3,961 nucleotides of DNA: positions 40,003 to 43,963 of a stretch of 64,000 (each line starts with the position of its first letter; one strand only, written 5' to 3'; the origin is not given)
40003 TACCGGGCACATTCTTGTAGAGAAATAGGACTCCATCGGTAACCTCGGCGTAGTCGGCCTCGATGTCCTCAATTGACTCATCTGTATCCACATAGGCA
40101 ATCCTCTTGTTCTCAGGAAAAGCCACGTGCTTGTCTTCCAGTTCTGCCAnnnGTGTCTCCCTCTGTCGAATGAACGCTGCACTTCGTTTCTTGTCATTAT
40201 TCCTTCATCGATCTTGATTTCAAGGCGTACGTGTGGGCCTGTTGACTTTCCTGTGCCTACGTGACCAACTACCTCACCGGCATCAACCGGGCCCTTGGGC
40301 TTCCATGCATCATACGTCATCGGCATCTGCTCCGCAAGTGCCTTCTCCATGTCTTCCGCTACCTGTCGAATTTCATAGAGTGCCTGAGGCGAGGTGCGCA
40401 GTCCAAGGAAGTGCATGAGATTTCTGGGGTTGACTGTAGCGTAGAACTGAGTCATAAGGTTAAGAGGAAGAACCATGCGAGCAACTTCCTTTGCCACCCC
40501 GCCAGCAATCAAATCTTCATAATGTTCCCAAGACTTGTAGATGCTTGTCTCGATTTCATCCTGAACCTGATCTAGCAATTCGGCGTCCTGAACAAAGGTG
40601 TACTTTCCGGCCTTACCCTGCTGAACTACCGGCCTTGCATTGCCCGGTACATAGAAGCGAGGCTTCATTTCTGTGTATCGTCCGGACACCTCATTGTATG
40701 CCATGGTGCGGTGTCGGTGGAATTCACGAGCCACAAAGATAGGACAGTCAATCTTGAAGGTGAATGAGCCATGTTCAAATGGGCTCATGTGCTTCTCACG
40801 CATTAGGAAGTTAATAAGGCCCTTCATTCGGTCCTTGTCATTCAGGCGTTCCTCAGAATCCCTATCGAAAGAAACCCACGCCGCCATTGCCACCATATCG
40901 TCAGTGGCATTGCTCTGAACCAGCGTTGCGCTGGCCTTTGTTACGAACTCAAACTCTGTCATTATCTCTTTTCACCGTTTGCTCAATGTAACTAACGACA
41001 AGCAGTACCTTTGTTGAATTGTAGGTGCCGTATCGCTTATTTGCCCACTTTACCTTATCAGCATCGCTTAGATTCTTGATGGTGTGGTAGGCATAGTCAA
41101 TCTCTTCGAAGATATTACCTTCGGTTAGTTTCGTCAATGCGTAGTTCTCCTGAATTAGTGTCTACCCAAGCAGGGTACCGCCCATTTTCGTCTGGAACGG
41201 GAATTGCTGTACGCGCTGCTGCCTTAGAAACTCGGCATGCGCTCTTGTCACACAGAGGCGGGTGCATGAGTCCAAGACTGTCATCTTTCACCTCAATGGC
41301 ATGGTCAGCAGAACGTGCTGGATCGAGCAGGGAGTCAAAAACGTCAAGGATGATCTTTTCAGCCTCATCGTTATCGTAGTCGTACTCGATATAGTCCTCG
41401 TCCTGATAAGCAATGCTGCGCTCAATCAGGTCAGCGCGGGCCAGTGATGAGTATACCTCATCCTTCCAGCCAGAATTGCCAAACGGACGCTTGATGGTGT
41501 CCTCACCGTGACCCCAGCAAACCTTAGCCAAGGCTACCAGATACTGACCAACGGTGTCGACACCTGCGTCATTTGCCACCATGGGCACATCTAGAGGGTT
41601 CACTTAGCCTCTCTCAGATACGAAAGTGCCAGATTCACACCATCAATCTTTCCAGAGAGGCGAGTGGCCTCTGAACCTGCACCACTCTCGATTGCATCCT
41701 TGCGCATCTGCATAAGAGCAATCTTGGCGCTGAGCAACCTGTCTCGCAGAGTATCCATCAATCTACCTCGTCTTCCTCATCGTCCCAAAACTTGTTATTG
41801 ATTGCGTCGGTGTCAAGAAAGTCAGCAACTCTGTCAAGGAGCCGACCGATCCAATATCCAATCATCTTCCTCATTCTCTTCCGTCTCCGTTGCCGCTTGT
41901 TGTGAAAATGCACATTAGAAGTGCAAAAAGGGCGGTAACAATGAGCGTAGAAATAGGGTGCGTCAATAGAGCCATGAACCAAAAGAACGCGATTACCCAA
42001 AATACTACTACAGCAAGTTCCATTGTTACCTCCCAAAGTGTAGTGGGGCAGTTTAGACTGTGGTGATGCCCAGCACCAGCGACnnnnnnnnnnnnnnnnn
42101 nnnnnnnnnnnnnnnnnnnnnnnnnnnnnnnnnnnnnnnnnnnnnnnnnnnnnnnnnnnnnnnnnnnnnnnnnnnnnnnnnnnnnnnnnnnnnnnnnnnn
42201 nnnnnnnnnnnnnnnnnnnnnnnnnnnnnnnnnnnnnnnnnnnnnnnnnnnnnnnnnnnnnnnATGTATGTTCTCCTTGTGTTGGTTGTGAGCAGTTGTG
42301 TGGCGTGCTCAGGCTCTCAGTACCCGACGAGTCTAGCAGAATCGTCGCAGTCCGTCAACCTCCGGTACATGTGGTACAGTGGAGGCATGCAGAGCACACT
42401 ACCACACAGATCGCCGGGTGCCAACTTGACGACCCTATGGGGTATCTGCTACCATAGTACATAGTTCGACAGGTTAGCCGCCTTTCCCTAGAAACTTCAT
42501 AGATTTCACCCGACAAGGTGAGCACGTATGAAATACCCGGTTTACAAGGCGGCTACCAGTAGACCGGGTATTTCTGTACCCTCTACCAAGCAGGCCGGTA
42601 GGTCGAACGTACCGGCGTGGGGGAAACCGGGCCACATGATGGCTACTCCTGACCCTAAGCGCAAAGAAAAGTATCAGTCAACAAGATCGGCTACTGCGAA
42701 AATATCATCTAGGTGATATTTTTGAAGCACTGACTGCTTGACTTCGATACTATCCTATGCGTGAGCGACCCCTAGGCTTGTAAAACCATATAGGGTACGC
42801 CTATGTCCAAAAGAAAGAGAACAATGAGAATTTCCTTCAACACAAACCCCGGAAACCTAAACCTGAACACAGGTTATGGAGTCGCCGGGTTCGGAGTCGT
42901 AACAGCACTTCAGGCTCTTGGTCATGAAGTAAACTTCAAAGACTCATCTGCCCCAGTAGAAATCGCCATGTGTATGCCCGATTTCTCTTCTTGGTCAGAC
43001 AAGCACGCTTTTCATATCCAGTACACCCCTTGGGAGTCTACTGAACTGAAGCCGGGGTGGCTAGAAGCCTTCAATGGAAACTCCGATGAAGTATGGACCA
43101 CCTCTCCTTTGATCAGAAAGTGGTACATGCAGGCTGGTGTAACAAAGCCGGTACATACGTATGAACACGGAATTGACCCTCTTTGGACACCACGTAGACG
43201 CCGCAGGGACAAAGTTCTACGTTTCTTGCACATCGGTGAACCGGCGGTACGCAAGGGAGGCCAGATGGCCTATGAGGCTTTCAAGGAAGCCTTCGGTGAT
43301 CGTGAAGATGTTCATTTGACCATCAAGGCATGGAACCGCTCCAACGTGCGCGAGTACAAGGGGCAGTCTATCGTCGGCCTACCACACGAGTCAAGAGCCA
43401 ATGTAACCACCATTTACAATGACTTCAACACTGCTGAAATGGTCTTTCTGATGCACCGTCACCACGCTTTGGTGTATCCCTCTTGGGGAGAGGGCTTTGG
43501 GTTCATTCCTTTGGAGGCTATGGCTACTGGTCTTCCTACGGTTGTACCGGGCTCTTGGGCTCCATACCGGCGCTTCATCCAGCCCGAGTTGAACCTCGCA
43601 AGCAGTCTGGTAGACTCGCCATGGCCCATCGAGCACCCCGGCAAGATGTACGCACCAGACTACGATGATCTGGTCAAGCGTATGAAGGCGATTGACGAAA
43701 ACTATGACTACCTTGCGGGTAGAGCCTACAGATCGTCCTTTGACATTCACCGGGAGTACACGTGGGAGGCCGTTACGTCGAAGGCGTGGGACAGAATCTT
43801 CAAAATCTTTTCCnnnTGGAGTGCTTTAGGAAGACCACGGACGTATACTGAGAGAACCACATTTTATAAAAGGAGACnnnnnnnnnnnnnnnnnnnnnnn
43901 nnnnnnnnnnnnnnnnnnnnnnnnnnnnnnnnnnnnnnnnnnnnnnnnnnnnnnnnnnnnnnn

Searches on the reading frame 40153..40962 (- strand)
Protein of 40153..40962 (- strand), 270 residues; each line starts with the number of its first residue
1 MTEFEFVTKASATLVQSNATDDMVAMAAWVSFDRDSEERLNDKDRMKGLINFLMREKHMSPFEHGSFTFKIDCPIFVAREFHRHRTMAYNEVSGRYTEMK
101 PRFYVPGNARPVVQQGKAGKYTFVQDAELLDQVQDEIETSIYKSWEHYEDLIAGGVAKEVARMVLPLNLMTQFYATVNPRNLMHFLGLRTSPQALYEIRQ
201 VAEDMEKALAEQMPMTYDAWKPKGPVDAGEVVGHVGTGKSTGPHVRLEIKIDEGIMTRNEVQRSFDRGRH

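Call 93: search_protein_families(library=pfam, proteins=[window:40153-40962:-], max_evalue=0.001)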
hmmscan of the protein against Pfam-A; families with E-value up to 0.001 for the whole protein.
window:40153-40962:- (270 aa): 1 family
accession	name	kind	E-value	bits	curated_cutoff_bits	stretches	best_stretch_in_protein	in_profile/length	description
PF02511.20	Thy1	-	4.3e-53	180.4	24.8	1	14-214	2-190/191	Thymidylate synthase complementing protein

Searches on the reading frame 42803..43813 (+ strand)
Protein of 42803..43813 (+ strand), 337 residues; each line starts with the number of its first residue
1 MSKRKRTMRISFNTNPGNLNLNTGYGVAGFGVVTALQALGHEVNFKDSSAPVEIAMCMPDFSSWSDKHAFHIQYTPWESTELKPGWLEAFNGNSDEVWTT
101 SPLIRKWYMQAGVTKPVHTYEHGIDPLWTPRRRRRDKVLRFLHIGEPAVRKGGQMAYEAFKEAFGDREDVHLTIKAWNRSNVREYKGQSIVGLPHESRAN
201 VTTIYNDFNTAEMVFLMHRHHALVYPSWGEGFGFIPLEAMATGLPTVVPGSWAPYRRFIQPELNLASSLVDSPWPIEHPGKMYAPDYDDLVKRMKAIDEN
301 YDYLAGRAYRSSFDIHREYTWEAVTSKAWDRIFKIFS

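Call 93: search_protein_families(library=pfam, proteins=[window:42803-43813:+], max_evalue=0.001)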
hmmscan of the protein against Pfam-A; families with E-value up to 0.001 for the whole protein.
window:42803-43813:+ (337 aa): 3 families
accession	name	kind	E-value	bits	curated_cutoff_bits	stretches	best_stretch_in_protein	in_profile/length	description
PF20706.3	GT4-conflict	-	2.4e-13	50.3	26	1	114-324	171-381/385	Family 4 Glycosyltransferase in conflict systems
PF13692.12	Glyco_trans_1_4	-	3.5e-07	31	27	1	141-248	4-105/142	Glycosyl transferases group 1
PF00534.26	Glycos_transf_1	-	4.2e-06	26.9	26.4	1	203-248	76-121/172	Glycosyl transferases group 1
